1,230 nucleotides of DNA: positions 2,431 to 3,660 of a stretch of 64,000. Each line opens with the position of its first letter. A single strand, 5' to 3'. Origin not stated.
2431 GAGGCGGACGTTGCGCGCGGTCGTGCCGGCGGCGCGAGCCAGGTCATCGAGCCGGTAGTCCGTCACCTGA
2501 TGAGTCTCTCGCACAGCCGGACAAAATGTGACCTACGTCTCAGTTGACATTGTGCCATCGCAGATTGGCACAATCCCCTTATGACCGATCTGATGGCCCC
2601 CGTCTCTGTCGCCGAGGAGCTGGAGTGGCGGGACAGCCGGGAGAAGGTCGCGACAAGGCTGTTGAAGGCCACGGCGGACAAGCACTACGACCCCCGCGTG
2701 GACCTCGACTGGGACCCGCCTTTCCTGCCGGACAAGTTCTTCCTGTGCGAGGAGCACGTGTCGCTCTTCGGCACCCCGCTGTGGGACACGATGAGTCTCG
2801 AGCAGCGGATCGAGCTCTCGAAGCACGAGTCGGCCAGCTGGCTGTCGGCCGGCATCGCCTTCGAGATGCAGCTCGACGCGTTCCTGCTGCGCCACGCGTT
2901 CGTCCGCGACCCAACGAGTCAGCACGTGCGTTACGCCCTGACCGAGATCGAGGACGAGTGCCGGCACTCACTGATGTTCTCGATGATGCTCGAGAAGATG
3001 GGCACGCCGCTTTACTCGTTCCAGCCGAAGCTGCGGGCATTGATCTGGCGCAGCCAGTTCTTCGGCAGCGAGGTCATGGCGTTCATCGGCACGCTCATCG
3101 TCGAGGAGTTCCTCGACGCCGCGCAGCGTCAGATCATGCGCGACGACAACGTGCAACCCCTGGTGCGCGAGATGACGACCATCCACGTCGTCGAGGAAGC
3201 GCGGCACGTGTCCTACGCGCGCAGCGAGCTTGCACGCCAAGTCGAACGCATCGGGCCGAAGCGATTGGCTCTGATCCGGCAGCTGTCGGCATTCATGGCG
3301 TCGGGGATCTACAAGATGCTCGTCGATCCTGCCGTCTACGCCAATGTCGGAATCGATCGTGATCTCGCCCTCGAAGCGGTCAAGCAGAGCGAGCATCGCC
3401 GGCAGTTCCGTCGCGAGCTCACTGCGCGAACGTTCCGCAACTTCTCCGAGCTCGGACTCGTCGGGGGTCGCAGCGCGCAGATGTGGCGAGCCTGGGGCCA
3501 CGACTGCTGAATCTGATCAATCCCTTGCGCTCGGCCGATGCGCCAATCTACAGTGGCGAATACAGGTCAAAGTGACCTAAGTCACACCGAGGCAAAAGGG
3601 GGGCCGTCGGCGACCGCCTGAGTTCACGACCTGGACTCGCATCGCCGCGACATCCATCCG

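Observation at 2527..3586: Two CRP/FNR-type TGTGA-N6-TCACA sites flanking the diiron oxygenase gene, near an adenylate cyclase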

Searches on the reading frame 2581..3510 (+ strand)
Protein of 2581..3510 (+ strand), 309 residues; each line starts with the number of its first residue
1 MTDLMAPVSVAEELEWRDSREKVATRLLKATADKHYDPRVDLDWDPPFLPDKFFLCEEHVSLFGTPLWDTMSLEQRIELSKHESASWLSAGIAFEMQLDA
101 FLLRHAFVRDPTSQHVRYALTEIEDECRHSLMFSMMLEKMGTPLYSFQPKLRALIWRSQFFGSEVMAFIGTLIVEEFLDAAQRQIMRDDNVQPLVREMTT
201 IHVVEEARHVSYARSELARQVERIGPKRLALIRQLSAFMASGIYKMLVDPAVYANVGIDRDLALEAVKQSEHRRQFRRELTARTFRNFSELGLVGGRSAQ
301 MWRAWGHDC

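Call 3: search_protein_families(library=pfam, proteins=[window:2581-3510:+])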
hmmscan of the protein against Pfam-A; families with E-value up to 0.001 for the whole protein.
window:2581-3510:+ (309 aa): 1 family
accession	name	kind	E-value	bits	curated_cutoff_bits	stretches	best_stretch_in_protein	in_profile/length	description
PF11583.14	AurF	-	6e-82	275.4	29.6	1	18-292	2-282/282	P-aminobenzoate N-oxygenase AurF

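Call 6: find_related_loci(query=window:2581-3510:+, collection=genome_contigs, flank=4000)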
Query window:2581-3510:+ (309 aa) in genome_contigs; peptide patterns used: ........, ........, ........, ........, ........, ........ (x = any residue, [..] = any of these).
20 stretches matched a pattern, but none encodes a relative of the query by tblastn (E <= 1e-3).

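Call 7: find_homologous_proteins(query=window:2581-3510:+)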
Query window:2581-3510:+ (309 aa): 2584 proteins with E <= 0.001 among 4584 candidates; the best 120 are listed.
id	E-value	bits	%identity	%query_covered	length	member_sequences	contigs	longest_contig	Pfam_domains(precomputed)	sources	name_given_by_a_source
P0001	1.5e-187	640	91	100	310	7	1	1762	PF11583.15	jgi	jgi:hypothetical protein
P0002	1.1e-178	611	89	95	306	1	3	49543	PF11583.15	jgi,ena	-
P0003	1.4e-168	578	82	100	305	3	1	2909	PF11583.15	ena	-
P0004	4.6e-168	576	81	100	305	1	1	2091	PF11583.15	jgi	jgi:hypothetical protein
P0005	3.6e-161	554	80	95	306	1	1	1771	PF11583.15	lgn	-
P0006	9.8e-160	549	79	99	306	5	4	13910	PF11583.15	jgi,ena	-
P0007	8.5e-159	546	79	99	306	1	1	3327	PF11583.15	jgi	jgi:hypothetical protein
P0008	8.9e-158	543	78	98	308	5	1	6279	PF11583.15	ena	-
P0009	1.2e-157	542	79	96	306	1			PF11583.15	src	-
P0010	2.2e-157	541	78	99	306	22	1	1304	PF11583.15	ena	-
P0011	4.9e-157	540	79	96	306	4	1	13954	PF11583.15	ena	-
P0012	3.0e-156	538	79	96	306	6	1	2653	PF11583.15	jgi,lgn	jgi:hypothetical protein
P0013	4.6e-156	537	79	96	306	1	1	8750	PF11583.15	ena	-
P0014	1.7e-154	532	78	96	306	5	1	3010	PF11583.15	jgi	jgi:hypothetical protein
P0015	6.9e-154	530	78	96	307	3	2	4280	PF11583.15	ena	-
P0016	9.4e-154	529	78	96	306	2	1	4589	PF11583.15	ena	-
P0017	1.3e-153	529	78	96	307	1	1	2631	PF11583.15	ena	-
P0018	2.8e-152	525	77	96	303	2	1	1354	PF11583.15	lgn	-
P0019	2.8e-151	521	75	99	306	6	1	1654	PF11583.15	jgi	-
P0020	6.8e-148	510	73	98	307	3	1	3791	PF11583.15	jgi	jgi:hypothetical protein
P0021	9.5e-148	510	73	98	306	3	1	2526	PF11583.15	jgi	jgi:hypothetical protein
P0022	7.1e-144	497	75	94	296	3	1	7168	PF11583.15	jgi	jgi:hypothetical protein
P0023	2.3e-142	492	74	94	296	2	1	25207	PF11583.15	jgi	jgi:hypothetical protein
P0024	3.3e-142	491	71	97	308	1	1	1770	PF11583.15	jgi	jgi:hypothetical protein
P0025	4.0e-139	481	72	94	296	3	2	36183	PF11583.15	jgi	jgi:hypothetical protein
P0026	4.6e-131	455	81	80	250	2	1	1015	PF11583.15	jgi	jgi:hypothetical protein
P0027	3.7e-105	370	79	65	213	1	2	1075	PF11583.15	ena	-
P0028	2.1e-84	302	78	56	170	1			PF11583.15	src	-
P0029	4.1e-78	281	46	94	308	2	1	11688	PF11583.15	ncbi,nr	ncbi:MAG TPA: diiron oxygenase [Mycobacteriales bacterium]|nr:diiron oxygenase [Mycobacteriales bact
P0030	5.9e-77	277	47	93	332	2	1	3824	PF11583.15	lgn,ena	-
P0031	4.6e-76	274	47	94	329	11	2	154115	PF11583.15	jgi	-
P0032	8.6e-76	273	49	94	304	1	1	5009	PF11583.15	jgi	jgi:hypothetical protein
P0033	1.9e-75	272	49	93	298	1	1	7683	PF11583.15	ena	-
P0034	4.3e-75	271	49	93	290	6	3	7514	PF11583.15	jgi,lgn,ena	-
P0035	2.6e-74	269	48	93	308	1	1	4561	PF11583.15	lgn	-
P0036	4.2e-74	268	48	99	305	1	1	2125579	PF11583.15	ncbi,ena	-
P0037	1.0e-73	267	48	93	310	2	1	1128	PF11583.15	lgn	-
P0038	1.2e-73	266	49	93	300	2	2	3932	PF11583.15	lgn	-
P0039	1.9e-73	266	48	93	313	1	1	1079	PF11583.15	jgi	-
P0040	3.9e-73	265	50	93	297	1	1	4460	PF11583.15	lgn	-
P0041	6.5e-73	264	49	92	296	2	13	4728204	PF11583.15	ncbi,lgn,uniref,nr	ncbi:diiron oxygenase [Carbonactinospora thermoautotrophica]|uniref:Membrane protein n=1 Tax=Carbona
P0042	7.0e-73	264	48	99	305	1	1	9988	PF11583.15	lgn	-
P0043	1.3e-72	263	47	93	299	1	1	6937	PF11583.15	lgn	-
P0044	1.4e-72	263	46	93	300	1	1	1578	PF11583.15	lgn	-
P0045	1.4e-72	263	49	93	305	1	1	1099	PF11583.15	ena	-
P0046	1.7e-72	263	48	95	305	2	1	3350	PF11583.15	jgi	jgi:P-aminobenzoate N-oxygenase AurF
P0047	1.7e-72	263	48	96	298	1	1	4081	PF11583.15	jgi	jgi:hypothetical protein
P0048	2.6e-72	262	49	99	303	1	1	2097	PF11583.15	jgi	jgi:hypothetical protein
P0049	3.7e-72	262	46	94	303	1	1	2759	PF11583.15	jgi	jgi:hypothetical protein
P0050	4.0e-72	261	46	94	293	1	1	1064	PF11583.15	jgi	-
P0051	4.7e-72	261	48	93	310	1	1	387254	PF11583.15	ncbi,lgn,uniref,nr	ncbi:diiron oxygenase [Streptomyces sp. RB6PN25]|uniref:Diiron oxygenase n=1 Tax=Streptomyces humico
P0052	6.0e-72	261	49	93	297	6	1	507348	PF11583.15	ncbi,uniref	ncbi:diiron oxygenase [Streptomyces sp. NPDC008139]|uniref:AurF N-oxygenase family protein n=1 Tax=S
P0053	6.0e-72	261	48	93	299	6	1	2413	PF11583.15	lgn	-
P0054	7.8e-72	260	46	98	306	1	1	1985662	PF11583.15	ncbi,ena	-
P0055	8.0e-72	260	47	93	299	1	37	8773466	PF11583.15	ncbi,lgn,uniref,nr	ncbi:hypothetical protein AMIS_38450 [Actinoplanes missouriensis 431]|uniref:Para-aminobenzoate N-ox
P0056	8.1e-72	260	47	93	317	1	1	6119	PF11583.15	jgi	jgi:hypothetical protein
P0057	8.7e-72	260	48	93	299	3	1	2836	PF11583.15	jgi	jgi:hypothetical protein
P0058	9.4e-72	260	49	90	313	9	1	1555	PF11583.15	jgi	jgi:hypothetical protein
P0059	1.1e-71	260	49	93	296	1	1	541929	PF11583.15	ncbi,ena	-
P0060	1.1e-71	260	48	93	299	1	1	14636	PF11583.15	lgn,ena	-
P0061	1.1e-71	260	49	93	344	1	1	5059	PF11583.15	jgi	jgi:hypothetical protein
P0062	1.1e-71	260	48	93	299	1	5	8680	PF11583.15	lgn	-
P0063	1.2e-71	260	48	93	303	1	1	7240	PF11583.15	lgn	-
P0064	1.3e-71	260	49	93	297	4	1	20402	PF11583.15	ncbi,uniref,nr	ncbi:AurF N-oxygenase family protein [Streptomyces sp. CBMA29]|uniref:AurF N-oxygenase family protei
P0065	1.3e-71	260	49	93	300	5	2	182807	PF11583.15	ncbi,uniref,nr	ncbi:diiron oxygenase [Streptomyces sp. H10-C2]|uniref:AurF N-oxygenase family protein n=1 Tax=uncla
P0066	1.8e-71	259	48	93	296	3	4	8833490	PF11583.15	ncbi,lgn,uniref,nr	ncbi:hypothetical protein RVR_6935 [Actinacidiphila reveromycinica]|uniref:Diiron oxygenase n=1 Tax=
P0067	1.9e-71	259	46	94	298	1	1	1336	PF11583.15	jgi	-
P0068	2.0e-71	259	48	94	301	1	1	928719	PF11583.15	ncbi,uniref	ncbi:diiron oxygenase [Streptomyces polygonati]|uniref:Diiron oxygenase n=1 Tax=Streptomyces polygon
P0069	2.2e-71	259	46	93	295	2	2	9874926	PF11583.15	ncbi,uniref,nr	ncbi:AurF N-oxygenase family protein [Kutzneria albida]|uniref:p-aminobenzoate N-oxygenase AurF n=1 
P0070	2.3e-71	259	47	93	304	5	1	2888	PF11583.15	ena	-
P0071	2.3e-71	259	46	93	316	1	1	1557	PF11583.15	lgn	-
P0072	2.6e-71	259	48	93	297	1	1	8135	PF11583.15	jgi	jgi:hypothetical protein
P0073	2.8e-71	259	48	93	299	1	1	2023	PF11583.15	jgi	jgi:hypothetical protein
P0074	3.0e-71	259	48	93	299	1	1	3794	PF11583.15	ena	-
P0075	3.0e-71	259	49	93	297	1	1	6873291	PF11583.15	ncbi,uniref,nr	ncbi:AurF N-oxygenase family protein [Actinacidiphila sp. ITFR-21]|uniref:AurF N-oxygenase family pr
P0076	3.1e-71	258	47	93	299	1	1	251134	PF11583.15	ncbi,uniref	ncbi:diiron oxygenase [Actinoplanes missouriensis]|uniref:AurF N-oxygenase family protein n=1 Tax=Ac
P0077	3.5e-71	258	49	93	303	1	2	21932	PF11583.15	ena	-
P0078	3.8e-71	258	49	93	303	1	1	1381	PF11583.15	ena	-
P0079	4.3e-71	258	49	93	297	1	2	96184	PF11583.15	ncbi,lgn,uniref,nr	ncbi:hypothetical protein AQ490_24145 [Wenjunlia vitaminophila]|uniref:Diiron oxygenase n=1 Tax=Wenj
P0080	4.5e-71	258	47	93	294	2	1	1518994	PF11583.15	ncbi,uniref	ncbi:diiron oxygenase [Actinoplanes sp. NPDC023714]|uniref:AurF N-oxygenase family protein n=1 Tax=A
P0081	4.8e-71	258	48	94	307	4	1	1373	PF11583.15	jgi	jgi:P-aminobenzoate N-oxygenase AurF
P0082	4.8e-71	258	48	93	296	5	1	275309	PF11583.15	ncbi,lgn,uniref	ncbi:AurF N-oxygenase family protein [Actinacidiphila sp. bgisy145]|uniref:AurF N-oxygenase family p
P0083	6.0e-71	258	47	98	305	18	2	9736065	PF11583.15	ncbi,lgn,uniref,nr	ncbi:AurF N-oxygenase family protein [Streptomyces sp. NBC_01262]|uniref:AurF N-oxygenase family pro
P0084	6.5e-71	257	46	98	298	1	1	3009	PF11583.15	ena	-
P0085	6.6e-71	257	47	93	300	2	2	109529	PF11583.15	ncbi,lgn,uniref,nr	ncbi:AurF N-oxygenase family protein [Micromonospora maritima]|uniref:AurF N-oxygenase family protei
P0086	6.8e-71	257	49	93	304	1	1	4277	PF11583.15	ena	-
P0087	7.2e-71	257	46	93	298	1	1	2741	PF11583.15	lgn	-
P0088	9.5e-71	257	48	93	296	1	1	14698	PF11583.15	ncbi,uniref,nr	ncbi:P-aminobenzoate N-oxygenase AurF [Streptomyces sp. DvalAA-14]|uniref:AurF N-oxygenase family pr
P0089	1.1e-70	257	48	93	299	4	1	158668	PF11583.15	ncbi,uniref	ncbi:diiron oxygenase [Dactylosporangium sp. NPDC049742]|uniref:AurF N-oxygenase family protein n=1 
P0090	1.3e-70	256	48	93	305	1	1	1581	PF11583.15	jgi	jgi:hypothetical protein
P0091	1.4e-70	256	46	93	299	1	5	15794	PF11583.15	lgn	-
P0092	1.6e-70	256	48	93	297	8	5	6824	PF11583.15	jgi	jgi:hypothetical protein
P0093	1.6e-70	256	48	93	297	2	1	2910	PF11583.15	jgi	jgi:hypothetical protein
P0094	1.7e-70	256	49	93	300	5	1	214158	PF11583.15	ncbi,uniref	ncbi:diiron oxygenase [Streptomyces sp. NPDC058691]|uniref:AurF N-oxygenase family protein n=1 Tax=S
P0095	2.0e-70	256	49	90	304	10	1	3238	PF11583.15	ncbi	-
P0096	2.1e-70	256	48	90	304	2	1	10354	PF11583.15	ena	-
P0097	2.1e-70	256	47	92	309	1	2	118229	PF11583.15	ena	-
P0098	2.1e-70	256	49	93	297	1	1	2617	PF11583.15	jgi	jgi:hypothetical protein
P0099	2.4e-70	256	47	93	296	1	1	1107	PF11583.15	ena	-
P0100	2.4e-70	256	46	96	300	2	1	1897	PF11583.15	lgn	-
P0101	2.6e-70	255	48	93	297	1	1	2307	PF11583.15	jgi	jgi:hypothetical protein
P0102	2.6e-70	255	49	93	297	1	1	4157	PF11583.15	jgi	jgi:hypothetical protein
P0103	2.8e-70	255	49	93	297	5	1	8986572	PF11583.15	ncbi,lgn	ncbi:diiron oxygenase [Streptomyces sp. NBC_00433]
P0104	2.9e-70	255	49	93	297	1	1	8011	PF11583.15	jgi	jgi:hypothetical protein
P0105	3.0e-70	255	46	92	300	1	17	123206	PF11583.15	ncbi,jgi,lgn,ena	ncbi:MAG TPA: diiron oxygenase [Pseudonocardiaceae bacterium]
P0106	3.3e-70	255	47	96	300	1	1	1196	PF11583.15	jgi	jgi:hypothetical protein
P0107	3.3e-70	255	48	90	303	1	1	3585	PF11583.15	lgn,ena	-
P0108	3.5e-70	255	47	93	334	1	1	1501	PF11583.15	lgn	-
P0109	3.8e-70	255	46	96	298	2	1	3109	PF11583.15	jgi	jgi:hypothetical protein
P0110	3.9e-70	255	47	93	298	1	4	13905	PF11583.15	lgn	-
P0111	4.0e-70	255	46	92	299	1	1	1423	PF11583.15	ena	-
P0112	4.2e-70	255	48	93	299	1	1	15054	PF11583.15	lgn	-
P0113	4.4e-70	255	48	93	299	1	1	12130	PF11583.15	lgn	-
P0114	5.4e-70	254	49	92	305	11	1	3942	PF11583.15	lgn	-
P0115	6.4e-70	254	48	93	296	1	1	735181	PF11583.15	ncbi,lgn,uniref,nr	ncbi:P-aminobenzoate N-oxygenase AurF [Actinacidiphila yanglinensis]|uniref:p-aminobenzoate N-oxygen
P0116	6.8e-70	254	46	93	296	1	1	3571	PF11583.15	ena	-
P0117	6.9e-70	254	45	92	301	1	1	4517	PF11583.15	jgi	jgi:hypothetical protein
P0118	7.9e-70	254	49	93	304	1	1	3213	PF11583.15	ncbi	-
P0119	8.6e-70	254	47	93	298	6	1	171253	PF11583.15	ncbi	ncbi:AurF N-oxygenase family protein [Micromonospora sp. LZ34]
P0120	8.6e-70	254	48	93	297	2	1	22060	PF11583.15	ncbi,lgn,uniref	ncbi:AurF N-oxygenase family protein [Streptomyces sp. IBSBF 2435]|uniref:AurF N-oxygenase family pr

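Call 8: find_encoding_contigs(protein=P0002, flank=3000, max_places=4)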
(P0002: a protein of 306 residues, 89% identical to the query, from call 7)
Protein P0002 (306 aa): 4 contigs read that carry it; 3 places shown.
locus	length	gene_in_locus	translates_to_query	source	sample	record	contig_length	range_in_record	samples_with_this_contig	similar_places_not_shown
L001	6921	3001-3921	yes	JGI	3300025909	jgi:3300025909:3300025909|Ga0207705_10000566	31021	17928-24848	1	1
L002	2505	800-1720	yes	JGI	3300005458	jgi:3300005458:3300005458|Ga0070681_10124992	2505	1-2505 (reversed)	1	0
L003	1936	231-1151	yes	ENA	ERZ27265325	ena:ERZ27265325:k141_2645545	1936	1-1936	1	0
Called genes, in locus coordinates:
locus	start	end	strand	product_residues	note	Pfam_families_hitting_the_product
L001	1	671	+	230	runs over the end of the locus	PF00227:Proteasome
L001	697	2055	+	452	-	PF03136:Pup_ligase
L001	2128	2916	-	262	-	PF00376:MerR (weak), PF13411:MerR_1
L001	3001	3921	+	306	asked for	PF11583:AurF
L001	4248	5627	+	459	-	-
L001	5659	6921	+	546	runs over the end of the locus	PF13458:Peripla_BP_6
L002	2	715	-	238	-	?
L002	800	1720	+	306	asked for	PF11583:AurF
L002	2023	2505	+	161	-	?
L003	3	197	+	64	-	?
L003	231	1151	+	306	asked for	PF11583:AurF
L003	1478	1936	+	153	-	?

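Call 9: find_encoding_contigs(protein=P0006, flank=3000, max_places=4)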
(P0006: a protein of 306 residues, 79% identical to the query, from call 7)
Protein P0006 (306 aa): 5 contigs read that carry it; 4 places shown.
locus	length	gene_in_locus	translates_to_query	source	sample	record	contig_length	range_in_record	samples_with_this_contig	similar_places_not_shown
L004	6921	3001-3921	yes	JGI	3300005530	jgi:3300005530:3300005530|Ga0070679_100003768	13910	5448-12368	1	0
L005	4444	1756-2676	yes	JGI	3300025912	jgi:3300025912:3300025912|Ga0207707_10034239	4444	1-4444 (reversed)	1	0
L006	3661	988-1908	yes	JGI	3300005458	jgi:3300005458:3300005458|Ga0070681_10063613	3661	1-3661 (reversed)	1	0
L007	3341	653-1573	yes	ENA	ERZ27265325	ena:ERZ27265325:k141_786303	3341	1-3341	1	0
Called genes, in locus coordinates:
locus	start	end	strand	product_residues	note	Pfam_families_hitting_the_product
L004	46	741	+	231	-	PF00227:Proteasome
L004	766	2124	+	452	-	PF03136:Pup_ligase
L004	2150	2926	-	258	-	PF00376:MerR (weak), PF13411:MerR_1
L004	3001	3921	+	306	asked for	PF11583:AurF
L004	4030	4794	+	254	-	PF00376:MerR, PF13411:MerR_1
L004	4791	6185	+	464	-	-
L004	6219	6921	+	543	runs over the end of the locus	PF13458:Peripla_BP_6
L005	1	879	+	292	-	?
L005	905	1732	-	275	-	PF00376:MerR (weak), PF13411:MerR_1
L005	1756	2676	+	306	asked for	PF11583:AurF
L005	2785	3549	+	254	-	PF00376:MerR, PF13411:MerR_1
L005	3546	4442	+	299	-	?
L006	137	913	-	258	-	PF00376:MerR (weak), PF13411:MerR_1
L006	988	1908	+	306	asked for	PF11583:AurF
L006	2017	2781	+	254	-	PF00376:MerR, PF13411:MerR_1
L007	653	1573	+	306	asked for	PF11583:AurF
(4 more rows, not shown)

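Call 10: find_encoding_contigs(protein=P0011, flank=3000, max_places=3)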
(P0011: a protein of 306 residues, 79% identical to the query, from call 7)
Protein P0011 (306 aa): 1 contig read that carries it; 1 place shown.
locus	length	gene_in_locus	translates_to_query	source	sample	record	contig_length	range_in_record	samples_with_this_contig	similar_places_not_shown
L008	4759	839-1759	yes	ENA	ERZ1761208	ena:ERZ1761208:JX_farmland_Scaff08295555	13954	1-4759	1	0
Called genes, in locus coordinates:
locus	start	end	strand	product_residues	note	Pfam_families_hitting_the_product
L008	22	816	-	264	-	PF00376:MerR (weak), PF13411:MerR_1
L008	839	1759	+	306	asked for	PF11583:AurF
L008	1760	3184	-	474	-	PF00672:HAMP (weak), PF00211:Guanylate_cyc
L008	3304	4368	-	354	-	PF12982:DUF3866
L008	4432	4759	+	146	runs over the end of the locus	PF10604:Polyketide_cyc2, PF08327:AHSA1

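Call 11: find_encoding_contigs(protein=P0023, flank=3000, max_places=3)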
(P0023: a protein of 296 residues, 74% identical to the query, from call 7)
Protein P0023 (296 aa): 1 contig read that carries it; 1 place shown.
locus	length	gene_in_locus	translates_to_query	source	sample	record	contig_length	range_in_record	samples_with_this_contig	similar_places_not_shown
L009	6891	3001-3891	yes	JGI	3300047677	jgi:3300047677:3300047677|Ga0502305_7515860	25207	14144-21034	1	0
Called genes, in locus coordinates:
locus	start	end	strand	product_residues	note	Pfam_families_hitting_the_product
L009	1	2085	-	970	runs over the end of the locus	PF15902:Sortilin-Vps10 (faint), PF02012:BNR (faint), PF15899:BNR_6 (faint), PF25852:DUF6242_C (faint)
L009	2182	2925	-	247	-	PF00376:MerR (weak), PF13411:MerR_1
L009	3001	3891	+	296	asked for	PF11583:AurF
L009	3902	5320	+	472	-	-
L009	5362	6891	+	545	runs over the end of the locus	-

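Call 12: find_encoding_contigs(protein=P0025, flank=3000, max_places=3)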
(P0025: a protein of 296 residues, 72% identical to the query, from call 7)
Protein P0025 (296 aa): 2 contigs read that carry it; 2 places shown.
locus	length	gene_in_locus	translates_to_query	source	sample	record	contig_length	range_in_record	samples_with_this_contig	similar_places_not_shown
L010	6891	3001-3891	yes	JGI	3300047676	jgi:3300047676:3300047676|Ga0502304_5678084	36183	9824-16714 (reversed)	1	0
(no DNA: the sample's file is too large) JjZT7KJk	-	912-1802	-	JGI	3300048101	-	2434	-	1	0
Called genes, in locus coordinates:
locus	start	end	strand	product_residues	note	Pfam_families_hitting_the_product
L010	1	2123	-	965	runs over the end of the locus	PF15902:Sortilin-Vps10 (faint), PF02012:BNR (faint)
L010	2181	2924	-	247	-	PF00376:MerR (weak), PF13411:MerR_1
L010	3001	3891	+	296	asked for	PF11583:AurF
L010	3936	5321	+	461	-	-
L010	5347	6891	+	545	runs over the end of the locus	-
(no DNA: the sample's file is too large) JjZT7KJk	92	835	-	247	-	PF00376:MerR (weak), PF13411:MerR_1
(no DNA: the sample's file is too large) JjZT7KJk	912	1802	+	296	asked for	PF11583:AurF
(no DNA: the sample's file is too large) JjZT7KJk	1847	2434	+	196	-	?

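Call 21: find_related_loci(query=window:2581-3510:+, collection=metagenome_contigs, flank=2500)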
Query window:2581-3510:+ (309 aa) in metagenome_contigs; peptide patterns used: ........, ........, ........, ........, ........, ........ (x = any residue, [..] = any of these).
25 stretches matched a pattern; 3 encode a relative of the query (tblastn E <= 1e-3); 3 distinct loci.
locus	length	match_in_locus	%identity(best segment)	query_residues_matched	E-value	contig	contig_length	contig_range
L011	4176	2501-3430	95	1-309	0e+0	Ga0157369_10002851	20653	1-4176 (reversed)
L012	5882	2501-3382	89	16-309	0e+0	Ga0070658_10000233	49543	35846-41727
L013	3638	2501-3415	83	1-309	0e+0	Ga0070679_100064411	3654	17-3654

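Call 22: find_encoding_contigs(protein=P0008, flank=2500, max_places=3)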
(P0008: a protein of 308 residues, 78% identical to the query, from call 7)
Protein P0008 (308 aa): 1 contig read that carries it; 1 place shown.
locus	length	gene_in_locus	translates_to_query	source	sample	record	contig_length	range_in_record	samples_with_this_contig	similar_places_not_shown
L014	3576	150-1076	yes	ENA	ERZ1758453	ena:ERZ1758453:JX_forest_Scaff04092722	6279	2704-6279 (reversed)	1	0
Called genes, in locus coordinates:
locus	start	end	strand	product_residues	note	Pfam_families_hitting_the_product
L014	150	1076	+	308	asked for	PF11583:AurF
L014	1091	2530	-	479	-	PF00672:HAMP, PF00211:Guanylate_cyc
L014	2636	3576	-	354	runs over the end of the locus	PF12982:DUF3866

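Call 23: find_encoding_contigs(protein=P0013, flank=2500, max_places=3)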
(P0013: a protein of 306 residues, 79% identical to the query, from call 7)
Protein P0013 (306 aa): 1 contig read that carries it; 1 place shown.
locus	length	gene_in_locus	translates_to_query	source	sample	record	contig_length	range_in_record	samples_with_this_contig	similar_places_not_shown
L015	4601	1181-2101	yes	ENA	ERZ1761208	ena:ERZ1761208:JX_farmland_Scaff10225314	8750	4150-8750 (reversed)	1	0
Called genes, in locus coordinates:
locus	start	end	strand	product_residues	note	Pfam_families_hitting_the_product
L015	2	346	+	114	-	?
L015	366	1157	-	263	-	PF13411:MerR_1, PF00376:MerR (faint)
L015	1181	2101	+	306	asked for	PF11583:AurF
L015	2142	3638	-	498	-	PF00672:HAMP (weak), PF00211:Guanylate_cyc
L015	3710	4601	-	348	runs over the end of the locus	PF12982:DUF3866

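Call 24: find_encoding_contigs(protein=P0020, flank=2500, max_places=3)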
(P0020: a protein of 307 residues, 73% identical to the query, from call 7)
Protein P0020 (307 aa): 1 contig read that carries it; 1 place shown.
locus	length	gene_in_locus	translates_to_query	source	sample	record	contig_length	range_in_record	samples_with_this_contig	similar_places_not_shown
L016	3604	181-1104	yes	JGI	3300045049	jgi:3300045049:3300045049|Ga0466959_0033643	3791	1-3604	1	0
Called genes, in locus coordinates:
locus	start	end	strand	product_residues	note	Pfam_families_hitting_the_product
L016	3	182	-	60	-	?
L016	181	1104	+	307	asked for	PF11583:AurF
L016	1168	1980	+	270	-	PF00376:MerR (weak), PF13411:MerR_1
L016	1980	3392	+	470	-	-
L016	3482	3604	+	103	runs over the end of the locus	?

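Call 25: find_encoding_contigs(protein=P0016, flank=2500, max_places=3)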
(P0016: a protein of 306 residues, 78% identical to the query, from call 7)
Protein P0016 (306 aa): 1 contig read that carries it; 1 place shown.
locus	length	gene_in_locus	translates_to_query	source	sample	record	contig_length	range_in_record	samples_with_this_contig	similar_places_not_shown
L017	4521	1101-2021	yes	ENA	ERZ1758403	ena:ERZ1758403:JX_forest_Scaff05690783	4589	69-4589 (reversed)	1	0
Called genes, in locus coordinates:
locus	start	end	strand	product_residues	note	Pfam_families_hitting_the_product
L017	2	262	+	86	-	?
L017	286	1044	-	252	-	PF00376:MerR (faint), PF13411:MerR_1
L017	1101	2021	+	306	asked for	PF11583:AurF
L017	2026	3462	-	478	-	PF00672:HAMP, PF00211:Guanylate_cyc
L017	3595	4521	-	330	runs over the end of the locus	?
